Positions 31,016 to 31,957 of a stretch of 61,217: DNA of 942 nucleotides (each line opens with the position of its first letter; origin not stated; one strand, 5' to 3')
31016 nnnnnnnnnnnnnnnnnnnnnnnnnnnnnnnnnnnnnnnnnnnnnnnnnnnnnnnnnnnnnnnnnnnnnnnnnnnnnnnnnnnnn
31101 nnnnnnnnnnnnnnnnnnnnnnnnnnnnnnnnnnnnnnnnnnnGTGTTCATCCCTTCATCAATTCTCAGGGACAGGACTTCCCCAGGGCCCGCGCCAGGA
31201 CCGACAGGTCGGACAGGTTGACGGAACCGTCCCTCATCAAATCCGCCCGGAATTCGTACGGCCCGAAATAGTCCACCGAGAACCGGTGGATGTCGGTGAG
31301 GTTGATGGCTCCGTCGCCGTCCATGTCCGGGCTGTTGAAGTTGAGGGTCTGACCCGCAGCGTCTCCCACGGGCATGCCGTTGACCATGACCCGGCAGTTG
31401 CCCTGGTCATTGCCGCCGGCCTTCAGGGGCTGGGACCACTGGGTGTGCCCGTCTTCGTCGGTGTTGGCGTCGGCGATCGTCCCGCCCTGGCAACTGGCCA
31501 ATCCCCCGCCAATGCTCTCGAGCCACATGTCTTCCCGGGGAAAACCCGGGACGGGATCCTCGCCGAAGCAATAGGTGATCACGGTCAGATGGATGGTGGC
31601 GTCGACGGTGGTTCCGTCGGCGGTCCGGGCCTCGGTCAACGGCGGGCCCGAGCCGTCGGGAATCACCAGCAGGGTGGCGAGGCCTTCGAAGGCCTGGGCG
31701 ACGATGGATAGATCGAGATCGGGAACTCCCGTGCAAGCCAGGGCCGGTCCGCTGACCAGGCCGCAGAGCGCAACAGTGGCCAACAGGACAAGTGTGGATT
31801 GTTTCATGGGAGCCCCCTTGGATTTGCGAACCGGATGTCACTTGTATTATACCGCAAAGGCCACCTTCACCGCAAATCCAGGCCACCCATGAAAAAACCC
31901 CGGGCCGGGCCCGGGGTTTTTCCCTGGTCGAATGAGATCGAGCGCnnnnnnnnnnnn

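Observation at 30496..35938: Four-member family of ~215-aa secreted proteins: conserved unknown N-domain + degenerate dockerin-like C-terminus + penultimate Cys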

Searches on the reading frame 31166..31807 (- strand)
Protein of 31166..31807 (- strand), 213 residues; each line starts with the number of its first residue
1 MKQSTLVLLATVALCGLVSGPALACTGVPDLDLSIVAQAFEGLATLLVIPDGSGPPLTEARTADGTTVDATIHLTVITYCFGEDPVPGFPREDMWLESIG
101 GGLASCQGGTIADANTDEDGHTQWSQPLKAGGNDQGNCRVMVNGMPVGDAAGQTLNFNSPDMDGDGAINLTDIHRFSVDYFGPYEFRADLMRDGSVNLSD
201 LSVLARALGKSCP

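Call 4: search_protein_families(library=pfam, proteins=[window:31166-31807:-], max_evalue=1)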
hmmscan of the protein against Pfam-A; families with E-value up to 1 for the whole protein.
window:31166-31807:- (213 aa): 5 families
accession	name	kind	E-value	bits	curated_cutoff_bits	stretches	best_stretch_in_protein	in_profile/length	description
PF00404.24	Dockerin_1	-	1.9e-05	25.2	22.9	2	187-208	35-56/57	Dockerin type I domain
PF13833.12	EF-hand_8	-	0.0043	17.2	28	1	161-180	35-54/54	EF-hand domain pair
PF11974.14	bMG3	-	0.0067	16.8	34.9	1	103-143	35-75/103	Bacterial alpha-2-macroglobulin MG3 domain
PF13202.12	EF-hand_5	-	0.26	11.3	25.9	0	161-176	9-24/25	EF hand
PF13405.12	EF-hand_6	-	0.31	11.3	25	0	157-175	6-24/30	EF-hand domain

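Call 5: search_protein_families(library=ncbifam, proteins=[window:31166-31807:-], max_evalue=1)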
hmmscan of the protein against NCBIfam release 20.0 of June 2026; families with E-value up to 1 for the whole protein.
window:31166-31807:- (213 aa): 1 family
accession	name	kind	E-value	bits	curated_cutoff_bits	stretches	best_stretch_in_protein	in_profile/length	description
NF038163.1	bactofencin_A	equivalog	0.17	12.2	35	1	131-148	23-40/45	bactofencin A family cationic bacteriocin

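Call 14: search_solved_structures(query=A2, max_evalue=10, show_alignments=3)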
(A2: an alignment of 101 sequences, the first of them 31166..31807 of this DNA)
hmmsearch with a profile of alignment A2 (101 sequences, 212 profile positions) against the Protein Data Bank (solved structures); distinct sequences matched with E-value up to 10: 25.
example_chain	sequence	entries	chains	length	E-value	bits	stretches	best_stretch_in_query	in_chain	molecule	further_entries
2y3n_B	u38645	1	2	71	1.4e-06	30.9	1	160-209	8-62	CELLULOSOMAL FAMILY-48 PROCESSIVE GLYCOSIDE HYDROLASE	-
2b59_B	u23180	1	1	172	3.1e-05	26.5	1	133-210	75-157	Cellulosomal scaffolding protein A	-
3kcp_A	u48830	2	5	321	0.00012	24.6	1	133-210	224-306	Cellulosomal-scaffolding protein A | Cellulosome anchoring protein cohesin region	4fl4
5g5d_B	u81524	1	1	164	0.00068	22.2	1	133-210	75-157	CELLULOSOMAL-SCAFFOLDING PROTEIN A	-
4wi0_B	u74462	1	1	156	0.00096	21.7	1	137-209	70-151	Cellulosomal scaffoldin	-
2jnx_A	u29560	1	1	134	0.0015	21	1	130-178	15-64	Calcium binding protein 2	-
4u3s_B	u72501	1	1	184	0.0084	18.6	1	137-208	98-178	Cellulosomal scaffoldin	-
2m7n_A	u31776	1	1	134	0.019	17.4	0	133-175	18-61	Calcium-binding protein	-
1jfj_A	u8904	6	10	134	0.049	16.1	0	133-175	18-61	CALCIUM-BINDING PROTEIN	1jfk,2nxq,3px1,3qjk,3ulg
5k39_B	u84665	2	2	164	0.053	16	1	143-208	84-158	Dockerin module from a protein of unknown function | Ig domain protein group 2 domain protein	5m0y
5xop_A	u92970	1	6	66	0.055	15.9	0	145-175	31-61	Calcium-binding protein 1 (EhCBP1), putative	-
6kg9_A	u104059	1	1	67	0.071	15.6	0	154-175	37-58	And cellulose-binding endoglucanase family 9 CelL ortholog dockerin domain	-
2ccl_B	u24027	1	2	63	0.12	14.8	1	160-206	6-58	ENDO-1,4-BETA-XYLANASE Y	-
6kgc_B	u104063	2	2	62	0.14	14.6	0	154-175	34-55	And cellulose-binding endoglucanase family 9 CelL ortholog dockerin domain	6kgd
6kge_D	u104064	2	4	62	0.17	14.3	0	154-175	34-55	And cellulose-binding endoglucanase family 9 CelL ortholog dockerin domain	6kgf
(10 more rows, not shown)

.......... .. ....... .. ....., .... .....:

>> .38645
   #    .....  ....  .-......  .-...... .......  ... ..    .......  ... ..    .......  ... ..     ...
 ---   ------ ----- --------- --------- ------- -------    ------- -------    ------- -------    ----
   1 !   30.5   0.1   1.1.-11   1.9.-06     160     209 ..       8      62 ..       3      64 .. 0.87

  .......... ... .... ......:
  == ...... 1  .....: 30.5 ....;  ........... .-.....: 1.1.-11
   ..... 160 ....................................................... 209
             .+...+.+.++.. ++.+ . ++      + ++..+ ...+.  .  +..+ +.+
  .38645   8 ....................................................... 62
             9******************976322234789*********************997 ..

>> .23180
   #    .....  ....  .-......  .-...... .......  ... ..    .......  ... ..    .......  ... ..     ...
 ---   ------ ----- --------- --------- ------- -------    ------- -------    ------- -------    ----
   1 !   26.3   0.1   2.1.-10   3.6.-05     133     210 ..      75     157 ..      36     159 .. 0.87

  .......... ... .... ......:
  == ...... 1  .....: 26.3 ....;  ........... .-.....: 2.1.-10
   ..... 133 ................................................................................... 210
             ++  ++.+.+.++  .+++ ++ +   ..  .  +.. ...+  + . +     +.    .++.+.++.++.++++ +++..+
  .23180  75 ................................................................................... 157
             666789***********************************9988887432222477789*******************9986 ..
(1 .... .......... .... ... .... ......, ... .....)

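Call 23: predict_structure(alignment_id=A2)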
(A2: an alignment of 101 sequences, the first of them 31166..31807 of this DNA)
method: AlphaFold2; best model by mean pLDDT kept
length: 213 residues; sequences in the alignment: 101
mean_pLDDT: 93.7   pTM: 0.83
mean pLDDT of the five models: 93.7, 93.5, 93.4, 93.2, 92.8
residues with pLDDT >= 90: 180; 70-90: 22; 50-70: 11; < 50: 0
segments of 3 or more residues with pLDDT < 50: none
pLDDT, mean of each block of 10 residues (from residue 1): 81 75 67 97 98 98 97 95 92 97 97 98 98 97 96 97 98 98 97 97 98 96
secondary structure, 60 per line:
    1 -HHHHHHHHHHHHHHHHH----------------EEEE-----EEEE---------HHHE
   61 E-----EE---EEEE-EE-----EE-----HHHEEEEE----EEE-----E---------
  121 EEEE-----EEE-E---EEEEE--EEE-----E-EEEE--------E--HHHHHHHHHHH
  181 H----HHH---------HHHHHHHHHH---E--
elements in order: H2-18 E35-38 E44-47 E72-75 E94-98 E103-105 E121-124 E130-132 E138-142 E145-147 E155-158 H170-181 H198-207

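Call 26: fold_search(model_id=the predicted structure, library=pdb)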
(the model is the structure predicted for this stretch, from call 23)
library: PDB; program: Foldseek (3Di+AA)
matches with E <= 10: 378; with E <= 0.001: 0
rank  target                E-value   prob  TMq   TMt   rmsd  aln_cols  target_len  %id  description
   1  4umg                  1.5e-03  0.99  0.28  0.48   6.4       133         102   13  Crystal structure of the Lin-41 filamin domain (released 2014-10-01)
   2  2dib_MODEL_1_A        6.6e-02  0.51  0.26  0.38   7.8       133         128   12  Solution structure of the 11th filamin domain from human Filamin-B (released 2006-09-29)
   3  5fty_A                7.9e-02  0.35  0.26  0.24   6.8       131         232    9  Structure of surface layer protein SbsC, domains 6-7 (monoclinic form) (released 2017-02-22)
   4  3tc9_B                7.9e-02  0.14  0.16  0.09  13.6       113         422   15  Crystal structure of an auxiliary nutrient binding protein (BT_3476) from Bacteroides thetaiotaomicron VPI-5482 at 2.2 (released 2011-09-21)
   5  5fty_B                1.4e-01  0.25  0.25  0.23   7.2       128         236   11  Structure of surface layer protein SbsC, domains 6-7 (monoclinic form) (released 2017-02-22)
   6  3hrp                  1.5e-01  0.28  0.23  0.14  11.8       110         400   12  Crystal structure of Structural genomics protein of unknown function (NP_812590.1) from Bacteroides thetaiotaomicron VPI (released 2009-08-04)
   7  6ysq_G                1.6e-01  0.09  0.16  0.23  10.2       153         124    7  The hC4Nb8 complement inhibitory nanobody in complex with C4b (released 2020-06-24)
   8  8opr_A                1.7e-01  0.38  0.29  0.11   6.7       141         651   13  Structure of the EA1 surface layer of Bacillus anthracis (released 2023-11-08)
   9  6vxk_B                2.0e-01  0.16  0.21  0.08   7.0       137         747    9  Cryo-EM Structure of the full-length A39R/PlexinC1 complex (released 2020-04-29)
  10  3n50_E                2.3e-01  0.12  0.21  0.28  12.1       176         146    9  Human Early B-cell factor 3 (EBF3) IPT/TIG and HLHLH domains (released 2010-06-16)
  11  4uid_B                2.6e-01  0.21  0.23  0.27   6.3       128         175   10  Crystal structure of the S-layer protein SbsC domains 4 and 5 (released 2016-04-13)
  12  3v8o_B                3.1e-01  0.20  0.24  0.27   7.7       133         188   13  Human Filamin C Ig - like Domains 4 and 5 (released 2013-07-17)
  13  3mqi_C                3.3e-01  0.21  0.20  0.38   5.1        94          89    6  Human early B-cell factor 1 (EBF1) IPT/TIG domain (released 2010-05-26)
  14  3n50_A                3.5e-01  0.12  0.20  0.28  11.0       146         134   10  Human Early B-cell factor 3 (EBF3) IPT/TIG and HLHLH domains (released 2010-06-16)
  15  9tf5_B                3.8e-01  0.05  0.18  0.24  11.4       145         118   10  Structure of human wild-type signal regulatory protein alpha V2 variant (SIRPaV2) with zinc (released 2026-01-28)
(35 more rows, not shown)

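Call 27: find_related_loci(query=A2, collection=genome_contigs, flank=8000)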
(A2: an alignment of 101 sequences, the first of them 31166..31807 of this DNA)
Query A2 (213 aa) in genome_contigs; peptide patterns used: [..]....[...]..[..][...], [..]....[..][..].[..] (x = any residue, [..] = any of these).
135 stretches matched a pattern; 120 encode a relative of the query (tblastn E <= 1e-3); the best 80 are kept; 79 distinct loci.
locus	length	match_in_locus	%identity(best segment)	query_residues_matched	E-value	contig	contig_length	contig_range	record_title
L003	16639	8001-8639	68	1-213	8e-95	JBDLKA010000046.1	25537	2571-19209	MAG: Candidatus Krumholzibacteriota bacterium isolate MAG120 MAG120_46, whole genome shotgun sequence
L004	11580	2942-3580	63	1-213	5e-86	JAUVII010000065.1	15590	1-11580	MAG: Candidatus Krumholzibacteriia bacterium isolate CSMAG_424 CSMAG_424_k127_3304531_length_15590_cov_28.0006, whole ge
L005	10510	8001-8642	58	1-213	5e-76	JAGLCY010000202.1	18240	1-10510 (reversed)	MAG: Candidatus Krumholzibacteriia bacterium isolate SW_4_19 ROV167.bin.19.fa_202, whole genome shotgun sequence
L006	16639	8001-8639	54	1-213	9e-76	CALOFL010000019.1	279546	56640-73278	MAG: Candidatus Krumholzibacteriia bacterium isolate HOU_bin.0013 genome assembly, contig: contig_31869, whole genome sh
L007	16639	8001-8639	50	1-212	1e-58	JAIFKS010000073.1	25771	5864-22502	MAG: bacterium isolate bin_118 scaffold_2776, whole genome shotgun sequence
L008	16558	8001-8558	53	26-213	8e-57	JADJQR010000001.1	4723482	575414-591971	MAG: bacterium isolate Fred_18-Q3-R57-64_MAXAC.288 tig00000189-10-47221210, whole genome shotgun sequence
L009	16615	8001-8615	49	6-213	4e-56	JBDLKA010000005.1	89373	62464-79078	MAG: Candidatus Krumholzibacteriota bacterium isolate MAG120 MAG120_5, whole genome shotgun sequence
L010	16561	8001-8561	52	26-213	3e-56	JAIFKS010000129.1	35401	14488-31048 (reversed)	MAG: bacterium isolate bin_118 scaffold_614, whole genome shotgun sequence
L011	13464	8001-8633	47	1-213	2e-55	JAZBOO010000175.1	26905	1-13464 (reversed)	MAG: Candidatus Krumholzibacteriia bacterium isolate bin.63 k117_4433384, whole genome shotgun sequence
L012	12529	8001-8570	51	23-213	2e-54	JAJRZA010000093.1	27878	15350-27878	MAG: Candidatus Krumholzibacteriota bacterium isolate Dive96_bin4.121 k141_4565531, whole genome shotgun sequence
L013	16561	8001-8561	51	26-213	4e-54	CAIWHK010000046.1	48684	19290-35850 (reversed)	uncultured bacterium isolate Loclat_bin-10883 genome assembly, contig: bin-10883:46/72, whole genome shotgun sequence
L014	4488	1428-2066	46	1-213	1e-53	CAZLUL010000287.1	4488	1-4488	MAG TPA_asm: uncultured Fibrobacteraceae bacterium isolate SRP155585_co2_84 genome assembly, contig: NODE_21574_length_4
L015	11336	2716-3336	49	6-213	3e-51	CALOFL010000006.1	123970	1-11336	MAG: Candidatus Krumholzibacteriia bacterium isolate HOU_bin.0013 genome assembly, contig: contig_14077, whole genome sh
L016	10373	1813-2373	53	26-213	5e-51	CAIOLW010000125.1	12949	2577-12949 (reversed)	uncultured bacterium isolate LJ_bin-5039 genome assembly, contig: bin-5039:125/391, whole genome shotgun sequence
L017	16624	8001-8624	46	1-213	8e-51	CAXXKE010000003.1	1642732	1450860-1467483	MAG: Candidatus Krumholzibacteriia bacterium isolate 6e48df6a-8f97-42e3-8007-6ecbf69f3fc6 genome assembly, contig: conti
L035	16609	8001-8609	47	14-213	1e-45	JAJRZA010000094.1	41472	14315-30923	MAG: Candidatus Krumholzibacteriota bacterium isolate Dive96_bin4.121 k141_4633680, whole genome shotgun sequence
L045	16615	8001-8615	42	9-213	3e-42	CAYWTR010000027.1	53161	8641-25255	MAG TPA_asm: uncultured Fibrobacteraceae bacterium isolate binchicken_co277_105 genome assembly, contig: NODE_1189_lengt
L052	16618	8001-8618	39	8-213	4e-39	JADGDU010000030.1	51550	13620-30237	MAG: Candidatus Krumholzibacteriia bacterium isolate BB18 NODE_30_length_51550_cov_5.448760, whole genome shotgun sequen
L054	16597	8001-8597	43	8-213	5e-38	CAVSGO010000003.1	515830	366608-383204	MAG: uncultured bacterium isolate MFD05684.bin.1.263 genome assembly, contig: contig_22896, whole genome shotgun sequenc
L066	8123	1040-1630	41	22-213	5e-35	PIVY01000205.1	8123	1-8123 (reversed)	MAG: bacterium isolate Glo_17 GloG15_CONTIG12392, whole genome shotgun sequence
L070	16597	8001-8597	41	22-212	1e-34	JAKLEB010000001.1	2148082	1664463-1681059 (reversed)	MAG: Candidatus Krumholzibacteriota bacterium isolate RA.bin123 RA.bin123_1, whole genome shotgun sequence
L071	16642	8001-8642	38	1-213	4e-34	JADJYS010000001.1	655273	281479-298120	MAG: bacterium isolate Lyne_18-Q3-R50-59_BATAC.526 tig00003239-10-6545020, whole genome shotgun sequence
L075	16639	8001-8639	42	9-213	1e-33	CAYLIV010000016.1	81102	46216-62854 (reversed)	MAG TPA_asm: uncultured Fibrobacteraceae bacterium isolate binchicken_co142_303 genome assembly, contig: NODE_688_length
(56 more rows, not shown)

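Call 31: search_protein_families(library=pfam, proteins=[L013:6149-7894:+, L052:6182-7861:+, L075:6333-7943:+, L045:10595-15025:+, L045:9687-10397:+, L071:9442-10323:+, L054:4532-7579:-], max_evalue=0.01)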
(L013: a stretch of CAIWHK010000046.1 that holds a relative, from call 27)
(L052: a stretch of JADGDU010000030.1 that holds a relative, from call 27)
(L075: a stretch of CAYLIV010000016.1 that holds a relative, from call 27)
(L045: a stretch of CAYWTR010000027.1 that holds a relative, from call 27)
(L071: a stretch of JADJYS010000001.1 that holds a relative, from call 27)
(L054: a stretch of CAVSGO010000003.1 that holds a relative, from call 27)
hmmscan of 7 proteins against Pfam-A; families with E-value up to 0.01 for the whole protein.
L013:6149-7894:+ (581 aa): 3 families
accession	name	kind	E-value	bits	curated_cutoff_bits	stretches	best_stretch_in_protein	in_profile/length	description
PF04389.22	Peptidase_M28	-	6.4e-36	124.3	21.3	1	268-454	1-183/193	Peptidase family M28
PF13860.13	FlgD_ig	-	5.4e-14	52.4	27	1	502-560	12-70/79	FlgD Ig-like domain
PF01546.33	Peptidase_M20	-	0.0042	17.4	24.6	0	299-361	29-92/206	Peptidase family M20/M25/M40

L052:6182-7861:+ (559 aa): 8 families
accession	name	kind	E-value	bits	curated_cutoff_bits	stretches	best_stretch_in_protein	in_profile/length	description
PF02518.31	HATPase_c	-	2.7e-25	89.4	26.4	1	443-548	3-110/111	Histidine kinase-, DNA gyrase B-, and HSP90-like ATPase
PF00072.30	Response_reg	-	7.2e-17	62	30.2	1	8-120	1-108/111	Response regulator receiver domain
PF08448.16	PAS_4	-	5.4e-15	56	23.1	1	149-259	4-110/110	PAS fold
PF00512.31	HisKA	-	2.9e-09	37.3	26.9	1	295-342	3-45/66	His Kinase A (phospho-acceptor) domain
PF13426.13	PAS_9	-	3.4e-05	24.5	27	1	156-256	7-103/103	PAS domain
PF14501.12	HATPase_c_5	-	0.0006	20.1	22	1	447-534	7-91/102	GHKL domain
PF13581.12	HATPase_c_2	-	0.0016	18.9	27.4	1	454-524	43-111/127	Histidine kinase-like ATPase domain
PF00989.32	PAS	-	0.003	18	22.6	1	144-254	5-113/113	PAS fold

L075:6333-7943:+ (536 aa): 4 families
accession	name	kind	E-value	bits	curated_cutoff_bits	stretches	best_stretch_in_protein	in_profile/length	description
PF09113.15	N-glycanase_C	-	7.9e-16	58.6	25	1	288-379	11-109/140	Peptide-N-glycosidase F, C terminal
PF13860.13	FlgD_ig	-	9.2e-12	45.2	27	1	472-520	24-72/79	FlgD Ig-like domain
PF09112.15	N-glycanase_N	-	0.00056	20.1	22.4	1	192-240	109-166/177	Peptide-N-glycosidase F, N terminal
PF18962.6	Por_Secre_tail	-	0.0023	18.6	27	1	453-532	2-73/75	Secretion system C-terminal sorting domain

L045:10595-15025:+ (1476 aa): 2 families
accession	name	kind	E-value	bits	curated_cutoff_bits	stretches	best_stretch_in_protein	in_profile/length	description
PF01364.23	Peptidase_C25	-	6.8e-53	180.7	23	1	721-1147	2-373/374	Peptidase family C25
PF13860.13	FlgD_ig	-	7.4e-05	23.1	27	1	1397-1457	14-74/79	FlgD Ig-like domain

L045:9687-10397:+ (236 aa): 0 families

L071:9442-10323:+ (293 aa): 0 families

L054:4532-7579:- (1015 aa): 1 family
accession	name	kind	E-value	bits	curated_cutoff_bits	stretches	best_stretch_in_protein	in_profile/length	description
PF13860.13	FlgD_ig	-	7.9e-07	29.4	27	1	940-1001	12-74/79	FlgD Ig-like domain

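Call 33: search_protein_families(library=pfam, proteins=[L045:50-3052:+, L045:3961-4959:+, L045:5048-5386:+, L045:5411-5824:+, L045:5835-6293:+, L045:6290-7435:+, L045:8812-9414:+, L035:15168-16535:+, L035:7390-7716:+], max_evalue=0.01)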
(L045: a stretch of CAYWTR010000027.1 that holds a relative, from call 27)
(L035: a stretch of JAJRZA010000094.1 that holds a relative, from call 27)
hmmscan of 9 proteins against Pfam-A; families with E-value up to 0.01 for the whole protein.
L045:50-3052:+ (1000 aa): 6 families
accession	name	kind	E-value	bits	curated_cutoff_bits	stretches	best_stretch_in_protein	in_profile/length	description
PF00133.28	tRNA-synt_1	-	1.2e-105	354.1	22.7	1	3-572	45-406/414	tRNA synthetases class I (I, L, M and V)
PF19302.4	DUF5915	-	2.1e-47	161.7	27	1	801-992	3-193/195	Domain of unknown function (DUF5915)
PF08264.19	Anticodon_1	-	4.9e-35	121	25.1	1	629-777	1-144/148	Anticodon-binding domain of tRNA ligase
PF09334.17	tRNA-synt_1g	-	3.5e-11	42.9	20.1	2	534-586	321-373/391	tRNA synthetases class I (M)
PF01406.26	tRNA-synt_1e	-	0.0018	18.1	27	1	536-570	249-283/301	tRNA synthetases class I (C) catalytic domain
PF01921.24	tRNA-synt_1f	-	0.0041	16.5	27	1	529-572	271-314/360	tRNA synthetases class I (K)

L045:3961-4959:+ (332 aa): 2 families
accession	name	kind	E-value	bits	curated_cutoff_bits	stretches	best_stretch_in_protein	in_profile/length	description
PF00849.27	PseudoU_synth_2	-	2.3e-27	96.5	26.8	1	94-248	2-152/152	RNA pseudouridylate synthase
PF01479.30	S4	-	1.7e-06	28.1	22.8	1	21-66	2-48/48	S4 domain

L045:5048-5386:+ (112 aa): 2 families
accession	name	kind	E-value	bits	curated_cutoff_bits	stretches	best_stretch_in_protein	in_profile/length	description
PF01740.26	STAS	-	1.2e-13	51.2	22.6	1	6-107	5-106/106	STAS domain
PF13466.11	STAS_2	-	5.9e-06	26.8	29.2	1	24-92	10-77/80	STAS domain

L045:5411-5824:+ (137 aa): 2 families
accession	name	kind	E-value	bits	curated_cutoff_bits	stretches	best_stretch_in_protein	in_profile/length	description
PF13581.12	HATPase_c_2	-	4.2e-21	75.7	27.4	1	22-123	14-120/127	Histidine kinase-like ATPase domain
PF02518.31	HATPase_c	-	1.9e-05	25.5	26.4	1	38-113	4-85/111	Histidine kinase-, DNA gyrase B-, and HSP90-like ATPase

L045:5835-6293:+ (152 aa): 1 family
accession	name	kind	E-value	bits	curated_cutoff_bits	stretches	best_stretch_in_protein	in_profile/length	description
PF03652.20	RuvX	-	5.7e-34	117.8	29.2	1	4-134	3-133/134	Holliday junction resolvase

L045:6290-7435:+ (381 aa): 1 family
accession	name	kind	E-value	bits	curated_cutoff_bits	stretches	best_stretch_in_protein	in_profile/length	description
PF02618.21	YceG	-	9.5e-73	245.5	32.4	1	44-362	1-274/275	YceG-like family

L045:8812-9414:+ (200 aa): 0 families

L035:15168-16535:+ (455 aa): 1 family
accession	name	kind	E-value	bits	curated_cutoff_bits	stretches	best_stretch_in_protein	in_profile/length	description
PF08486.15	SpoIID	-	3.9e-20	72.7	23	1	144-233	3-95/97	Stage II sporulation protein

L035:7390-7716:+ (108 aa): 0 families
